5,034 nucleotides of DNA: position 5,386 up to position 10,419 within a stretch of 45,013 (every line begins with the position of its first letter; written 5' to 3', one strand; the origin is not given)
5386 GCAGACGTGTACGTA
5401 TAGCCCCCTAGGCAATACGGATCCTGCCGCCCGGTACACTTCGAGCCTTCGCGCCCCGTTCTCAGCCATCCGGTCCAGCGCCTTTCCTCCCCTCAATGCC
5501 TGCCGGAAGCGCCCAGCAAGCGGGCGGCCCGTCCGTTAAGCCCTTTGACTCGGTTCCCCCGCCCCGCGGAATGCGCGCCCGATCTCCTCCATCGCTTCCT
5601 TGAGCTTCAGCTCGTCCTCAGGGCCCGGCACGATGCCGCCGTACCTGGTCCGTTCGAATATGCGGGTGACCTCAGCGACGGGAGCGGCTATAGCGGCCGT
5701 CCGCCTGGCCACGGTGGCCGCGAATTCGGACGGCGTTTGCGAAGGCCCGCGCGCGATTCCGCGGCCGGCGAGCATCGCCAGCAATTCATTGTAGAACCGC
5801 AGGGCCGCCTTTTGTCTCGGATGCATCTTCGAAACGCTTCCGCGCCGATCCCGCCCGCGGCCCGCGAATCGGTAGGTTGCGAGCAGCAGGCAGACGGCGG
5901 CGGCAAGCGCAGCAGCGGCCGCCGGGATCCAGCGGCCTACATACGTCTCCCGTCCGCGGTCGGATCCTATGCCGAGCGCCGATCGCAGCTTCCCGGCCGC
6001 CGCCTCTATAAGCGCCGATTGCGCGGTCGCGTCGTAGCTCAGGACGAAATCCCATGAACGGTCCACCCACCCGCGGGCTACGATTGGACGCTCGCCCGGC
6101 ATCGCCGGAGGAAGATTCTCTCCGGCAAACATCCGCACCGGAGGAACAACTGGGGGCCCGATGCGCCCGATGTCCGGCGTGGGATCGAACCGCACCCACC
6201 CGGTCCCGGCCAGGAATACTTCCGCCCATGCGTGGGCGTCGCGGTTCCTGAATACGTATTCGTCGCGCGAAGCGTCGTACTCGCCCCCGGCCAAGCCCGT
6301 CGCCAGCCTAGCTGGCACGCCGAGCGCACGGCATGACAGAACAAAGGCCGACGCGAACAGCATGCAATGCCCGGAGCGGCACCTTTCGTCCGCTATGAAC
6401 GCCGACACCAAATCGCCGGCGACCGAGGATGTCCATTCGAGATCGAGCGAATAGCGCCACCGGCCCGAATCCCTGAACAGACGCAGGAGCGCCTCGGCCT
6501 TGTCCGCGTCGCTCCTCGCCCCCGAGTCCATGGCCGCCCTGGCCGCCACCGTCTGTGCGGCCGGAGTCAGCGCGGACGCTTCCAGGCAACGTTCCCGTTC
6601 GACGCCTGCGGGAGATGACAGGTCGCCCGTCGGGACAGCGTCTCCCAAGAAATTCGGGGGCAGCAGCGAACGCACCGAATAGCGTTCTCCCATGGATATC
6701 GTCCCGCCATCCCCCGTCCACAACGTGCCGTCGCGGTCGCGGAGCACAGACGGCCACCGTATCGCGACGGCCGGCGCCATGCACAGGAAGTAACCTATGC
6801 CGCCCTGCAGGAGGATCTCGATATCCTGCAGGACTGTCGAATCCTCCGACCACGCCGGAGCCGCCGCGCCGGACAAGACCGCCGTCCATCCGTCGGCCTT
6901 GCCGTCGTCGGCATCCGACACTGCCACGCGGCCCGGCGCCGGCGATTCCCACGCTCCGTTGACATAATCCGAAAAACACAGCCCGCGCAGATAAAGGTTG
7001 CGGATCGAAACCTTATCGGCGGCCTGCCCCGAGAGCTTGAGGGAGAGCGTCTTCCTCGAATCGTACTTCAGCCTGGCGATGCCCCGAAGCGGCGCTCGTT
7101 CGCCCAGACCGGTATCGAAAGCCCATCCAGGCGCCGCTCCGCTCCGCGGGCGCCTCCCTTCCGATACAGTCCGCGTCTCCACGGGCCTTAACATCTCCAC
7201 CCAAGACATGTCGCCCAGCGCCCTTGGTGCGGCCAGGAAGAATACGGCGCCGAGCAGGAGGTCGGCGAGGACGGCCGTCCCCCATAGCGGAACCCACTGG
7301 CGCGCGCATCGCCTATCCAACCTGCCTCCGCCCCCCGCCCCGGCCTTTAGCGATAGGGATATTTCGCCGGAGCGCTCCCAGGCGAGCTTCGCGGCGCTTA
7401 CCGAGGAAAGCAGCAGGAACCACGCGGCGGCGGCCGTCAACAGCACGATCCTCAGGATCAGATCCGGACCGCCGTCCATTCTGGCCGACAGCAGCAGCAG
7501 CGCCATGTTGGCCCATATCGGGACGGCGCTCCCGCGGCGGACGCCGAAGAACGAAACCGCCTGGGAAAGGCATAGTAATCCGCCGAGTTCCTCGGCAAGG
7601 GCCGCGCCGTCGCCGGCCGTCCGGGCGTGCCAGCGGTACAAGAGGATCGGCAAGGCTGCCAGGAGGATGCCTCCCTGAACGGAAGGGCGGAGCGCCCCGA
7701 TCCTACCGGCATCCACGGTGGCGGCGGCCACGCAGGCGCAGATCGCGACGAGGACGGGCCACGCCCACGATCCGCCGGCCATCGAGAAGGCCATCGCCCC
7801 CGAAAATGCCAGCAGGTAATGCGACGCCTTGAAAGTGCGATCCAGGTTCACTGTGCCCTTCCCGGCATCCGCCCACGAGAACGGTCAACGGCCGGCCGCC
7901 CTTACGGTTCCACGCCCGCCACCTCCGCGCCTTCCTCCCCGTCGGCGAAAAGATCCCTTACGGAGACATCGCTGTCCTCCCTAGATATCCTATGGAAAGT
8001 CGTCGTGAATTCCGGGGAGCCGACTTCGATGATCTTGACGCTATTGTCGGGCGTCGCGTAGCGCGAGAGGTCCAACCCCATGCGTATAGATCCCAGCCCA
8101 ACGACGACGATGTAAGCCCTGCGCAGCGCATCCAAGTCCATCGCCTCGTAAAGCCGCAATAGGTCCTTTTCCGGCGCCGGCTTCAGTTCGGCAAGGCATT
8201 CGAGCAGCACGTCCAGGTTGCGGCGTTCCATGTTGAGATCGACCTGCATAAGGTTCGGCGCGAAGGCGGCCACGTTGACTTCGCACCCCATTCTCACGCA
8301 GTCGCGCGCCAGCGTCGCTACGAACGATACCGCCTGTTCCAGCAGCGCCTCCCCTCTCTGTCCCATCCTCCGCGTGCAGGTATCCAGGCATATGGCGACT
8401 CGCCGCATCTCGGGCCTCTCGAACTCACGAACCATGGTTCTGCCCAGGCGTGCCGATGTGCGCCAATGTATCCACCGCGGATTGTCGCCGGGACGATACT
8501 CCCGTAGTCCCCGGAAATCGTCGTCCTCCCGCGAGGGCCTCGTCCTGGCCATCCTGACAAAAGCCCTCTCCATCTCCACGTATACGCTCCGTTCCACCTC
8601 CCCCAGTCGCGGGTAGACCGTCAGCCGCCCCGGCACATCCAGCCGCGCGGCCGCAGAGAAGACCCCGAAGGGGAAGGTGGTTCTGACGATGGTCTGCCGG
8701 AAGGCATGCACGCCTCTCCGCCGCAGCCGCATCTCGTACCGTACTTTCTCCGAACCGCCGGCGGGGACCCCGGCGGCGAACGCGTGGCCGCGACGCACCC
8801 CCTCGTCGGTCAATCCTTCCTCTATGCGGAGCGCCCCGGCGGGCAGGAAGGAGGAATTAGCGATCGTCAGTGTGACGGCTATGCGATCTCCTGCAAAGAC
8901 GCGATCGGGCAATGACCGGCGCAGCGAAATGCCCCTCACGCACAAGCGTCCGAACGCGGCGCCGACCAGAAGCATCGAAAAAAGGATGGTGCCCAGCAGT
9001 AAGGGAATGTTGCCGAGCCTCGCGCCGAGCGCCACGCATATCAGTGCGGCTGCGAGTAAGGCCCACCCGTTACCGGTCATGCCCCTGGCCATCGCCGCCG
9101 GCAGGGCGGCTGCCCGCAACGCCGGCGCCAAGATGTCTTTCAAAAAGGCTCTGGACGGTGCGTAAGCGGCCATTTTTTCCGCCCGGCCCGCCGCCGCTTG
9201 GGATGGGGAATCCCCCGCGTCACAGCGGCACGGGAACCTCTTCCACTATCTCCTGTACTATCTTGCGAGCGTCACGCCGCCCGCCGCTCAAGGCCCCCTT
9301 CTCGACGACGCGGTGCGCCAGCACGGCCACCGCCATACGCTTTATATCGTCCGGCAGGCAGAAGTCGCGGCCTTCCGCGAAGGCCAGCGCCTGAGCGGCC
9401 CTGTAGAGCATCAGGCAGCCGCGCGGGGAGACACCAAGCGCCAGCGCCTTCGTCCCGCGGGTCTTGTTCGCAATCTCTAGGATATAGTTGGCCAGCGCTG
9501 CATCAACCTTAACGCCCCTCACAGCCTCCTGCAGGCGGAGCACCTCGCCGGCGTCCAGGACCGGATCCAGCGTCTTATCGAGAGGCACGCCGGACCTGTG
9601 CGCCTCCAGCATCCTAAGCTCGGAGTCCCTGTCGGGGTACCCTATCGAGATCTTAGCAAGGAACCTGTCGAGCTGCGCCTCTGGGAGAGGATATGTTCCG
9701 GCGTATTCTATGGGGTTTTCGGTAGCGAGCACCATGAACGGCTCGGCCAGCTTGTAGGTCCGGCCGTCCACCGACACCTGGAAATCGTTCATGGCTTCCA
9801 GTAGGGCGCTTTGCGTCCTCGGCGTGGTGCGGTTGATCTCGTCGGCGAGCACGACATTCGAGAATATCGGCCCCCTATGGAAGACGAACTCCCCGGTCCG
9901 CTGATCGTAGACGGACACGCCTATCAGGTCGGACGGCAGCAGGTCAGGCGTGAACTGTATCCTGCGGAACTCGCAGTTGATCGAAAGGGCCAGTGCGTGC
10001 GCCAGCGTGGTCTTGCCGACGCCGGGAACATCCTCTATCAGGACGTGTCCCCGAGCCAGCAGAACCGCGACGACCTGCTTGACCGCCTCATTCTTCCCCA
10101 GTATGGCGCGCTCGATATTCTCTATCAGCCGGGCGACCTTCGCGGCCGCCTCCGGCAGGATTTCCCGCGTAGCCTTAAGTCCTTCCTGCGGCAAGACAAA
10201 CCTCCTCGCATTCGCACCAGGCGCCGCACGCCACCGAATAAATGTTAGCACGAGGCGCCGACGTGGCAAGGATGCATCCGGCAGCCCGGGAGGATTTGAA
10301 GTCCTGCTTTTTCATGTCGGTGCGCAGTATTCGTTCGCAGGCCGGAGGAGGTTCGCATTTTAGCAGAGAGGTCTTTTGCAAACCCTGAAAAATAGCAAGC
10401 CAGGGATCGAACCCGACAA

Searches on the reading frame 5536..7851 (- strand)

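Call 70: search_protein_families(library=pfam, proteins=[window:5536-7851:-], max_evalue=0.001)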
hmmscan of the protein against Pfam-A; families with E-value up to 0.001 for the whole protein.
window:5536-7851:- (771 aa): 2 families
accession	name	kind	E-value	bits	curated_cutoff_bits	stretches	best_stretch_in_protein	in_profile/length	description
PF01841.26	Transglut_core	-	7.7e-20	71.6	23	1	440-557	6-108/108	Transglutaminase-like superfamily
PF13559.11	DUF4129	-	3.5e-15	56.2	24.8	1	687-753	2-67/69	Domain of unknown function (DUF4129)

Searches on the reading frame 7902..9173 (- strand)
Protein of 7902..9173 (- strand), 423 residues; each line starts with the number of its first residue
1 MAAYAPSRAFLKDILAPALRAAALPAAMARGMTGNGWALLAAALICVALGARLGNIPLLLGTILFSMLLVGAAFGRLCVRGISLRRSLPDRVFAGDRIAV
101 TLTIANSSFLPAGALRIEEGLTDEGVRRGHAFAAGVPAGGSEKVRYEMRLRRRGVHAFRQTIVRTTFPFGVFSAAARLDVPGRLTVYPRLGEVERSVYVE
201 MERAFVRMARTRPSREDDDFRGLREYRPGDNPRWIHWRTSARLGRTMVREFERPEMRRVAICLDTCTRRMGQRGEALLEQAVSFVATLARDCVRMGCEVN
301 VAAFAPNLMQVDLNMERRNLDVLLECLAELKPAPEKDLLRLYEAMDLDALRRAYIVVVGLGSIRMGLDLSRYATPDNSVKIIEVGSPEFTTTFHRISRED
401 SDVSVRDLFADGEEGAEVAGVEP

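Call 70: search_protein_families(library=pfam, proteins=[window:7902-9173:-], max_evalue=0.001)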
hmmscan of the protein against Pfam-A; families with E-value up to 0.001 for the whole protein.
window:7902-9173:- (423 aa): 1 family
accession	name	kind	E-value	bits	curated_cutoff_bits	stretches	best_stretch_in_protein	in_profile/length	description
PF01882.25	DUF58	-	4e-13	49.5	23.4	1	224-359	3-141/216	Protein of unknown function DUF58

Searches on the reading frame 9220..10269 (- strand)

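Call 70: search_protein_families(library=pfam, proteins=[window:9220-10269:-], max_evalue=0.001)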
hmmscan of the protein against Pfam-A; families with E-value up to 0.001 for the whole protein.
window:9220-10269:- (349 aa): 8 families
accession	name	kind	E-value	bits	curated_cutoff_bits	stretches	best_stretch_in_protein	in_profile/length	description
PF07726.17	AAA_3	-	1.9e-63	212.6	27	1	75-204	1-130/131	ATPase family associated with various cellular activities (AAA)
PF17863.7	AAA_lid_2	-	2.3e-21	75.8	22.7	1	269-341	2-74/74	AAA lid domain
PF07728.20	AAA_5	-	4.8e-12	46.5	22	1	76-203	2-139/139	AAA domain (dynein-related subfamily)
PF00004.35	AAA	-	2.6e-07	31.6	21.2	1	81-207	6-127/131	ATPase family associated with various cellular activities (AAA)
PF20030.5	bpMoxR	-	5.8e-07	29.2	27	1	45-223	3-180/205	MoxR domain in the MoxR-vWA-beta-propeller ternary systems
PF05496.18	RuvB_N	-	7.1e-07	29.6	27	1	73-167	33-115/159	Holliday junction DNA helicase RuvB P-loop domain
PF20720.3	nSTAND3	-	2.5e-05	24.5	27.2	1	60-97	4-41/155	Novel STAND NTPase 3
PF00493.29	MCM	-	0.00012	21.8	23.3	1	70-187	54-174/224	MCM P-loop domain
